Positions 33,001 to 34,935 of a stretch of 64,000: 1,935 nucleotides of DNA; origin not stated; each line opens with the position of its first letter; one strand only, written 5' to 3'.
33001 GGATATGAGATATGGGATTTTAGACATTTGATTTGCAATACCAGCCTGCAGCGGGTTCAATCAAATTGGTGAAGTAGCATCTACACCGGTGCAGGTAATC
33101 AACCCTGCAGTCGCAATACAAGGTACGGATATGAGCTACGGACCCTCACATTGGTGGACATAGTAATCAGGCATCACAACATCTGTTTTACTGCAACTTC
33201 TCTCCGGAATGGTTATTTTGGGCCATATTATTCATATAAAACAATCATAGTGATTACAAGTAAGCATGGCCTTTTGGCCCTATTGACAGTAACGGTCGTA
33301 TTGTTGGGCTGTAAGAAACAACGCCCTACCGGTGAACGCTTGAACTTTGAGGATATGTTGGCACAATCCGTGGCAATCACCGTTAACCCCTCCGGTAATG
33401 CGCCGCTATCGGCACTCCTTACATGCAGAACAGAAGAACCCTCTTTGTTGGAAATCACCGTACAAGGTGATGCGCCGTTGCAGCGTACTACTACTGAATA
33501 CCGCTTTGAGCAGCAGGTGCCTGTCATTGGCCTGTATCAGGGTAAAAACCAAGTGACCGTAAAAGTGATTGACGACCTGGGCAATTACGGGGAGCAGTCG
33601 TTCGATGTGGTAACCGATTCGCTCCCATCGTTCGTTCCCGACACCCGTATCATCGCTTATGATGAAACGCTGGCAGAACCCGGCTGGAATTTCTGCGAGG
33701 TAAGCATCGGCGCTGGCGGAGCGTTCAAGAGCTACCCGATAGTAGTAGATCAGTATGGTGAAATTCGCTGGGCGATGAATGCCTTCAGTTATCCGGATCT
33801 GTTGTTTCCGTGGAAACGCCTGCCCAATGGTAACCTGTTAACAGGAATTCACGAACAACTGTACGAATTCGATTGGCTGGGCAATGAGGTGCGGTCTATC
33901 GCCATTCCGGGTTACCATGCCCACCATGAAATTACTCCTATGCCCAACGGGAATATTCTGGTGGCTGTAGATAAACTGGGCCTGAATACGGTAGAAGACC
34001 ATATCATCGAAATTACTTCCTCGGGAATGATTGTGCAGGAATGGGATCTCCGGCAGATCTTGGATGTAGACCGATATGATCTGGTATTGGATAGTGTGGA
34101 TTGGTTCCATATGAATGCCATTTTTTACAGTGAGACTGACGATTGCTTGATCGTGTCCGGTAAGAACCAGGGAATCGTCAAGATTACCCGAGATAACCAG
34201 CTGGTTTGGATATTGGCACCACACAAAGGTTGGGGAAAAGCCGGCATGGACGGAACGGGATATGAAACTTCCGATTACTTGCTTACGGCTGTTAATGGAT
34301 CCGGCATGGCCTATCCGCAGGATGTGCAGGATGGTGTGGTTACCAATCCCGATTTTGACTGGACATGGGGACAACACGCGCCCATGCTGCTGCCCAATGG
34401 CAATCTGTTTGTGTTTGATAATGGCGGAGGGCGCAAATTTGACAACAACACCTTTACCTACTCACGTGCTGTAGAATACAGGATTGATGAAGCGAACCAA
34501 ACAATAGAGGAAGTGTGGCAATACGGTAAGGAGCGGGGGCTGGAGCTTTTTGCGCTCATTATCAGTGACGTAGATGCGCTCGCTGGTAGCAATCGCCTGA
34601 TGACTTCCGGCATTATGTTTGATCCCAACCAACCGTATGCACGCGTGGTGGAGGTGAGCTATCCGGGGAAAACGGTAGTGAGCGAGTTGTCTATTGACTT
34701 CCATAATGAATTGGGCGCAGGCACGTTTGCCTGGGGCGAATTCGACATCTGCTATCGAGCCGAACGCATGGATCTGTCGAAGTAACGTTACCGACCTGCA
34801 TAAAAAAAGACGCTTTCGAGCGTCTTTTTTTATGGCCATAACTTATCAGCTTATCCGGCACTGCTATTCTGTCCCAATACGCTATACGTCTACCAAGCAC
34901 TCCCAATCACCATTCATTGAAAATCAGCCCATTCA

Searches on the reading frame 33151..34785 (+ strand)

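Call 10: search_protein_families(library=pfam, proteins=[window:33151-34785:+], max_evalue=0.1)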
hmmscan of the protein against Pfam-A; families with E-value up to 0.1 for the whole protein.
window:33151-34785:+ (544 aa): 3 families
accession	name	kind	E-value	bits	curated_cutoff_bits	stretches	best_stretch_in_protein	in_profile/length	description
PF05935.17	Arylsulfotrans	-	5.1e-84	282.9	24.2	1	191-517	25-365/374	Arylsulfotransferase (ASST)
PF17425.8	Arylsulfotran_N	-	5.7e-11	42.8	24.2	1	76-151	2-83/88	Arylsulfotransferase Ig-like domain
PF14269.12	Arylsulfotran_2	-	0.011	15.5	27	1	251-363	53-189/301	Arylsulfotransferase (ASST)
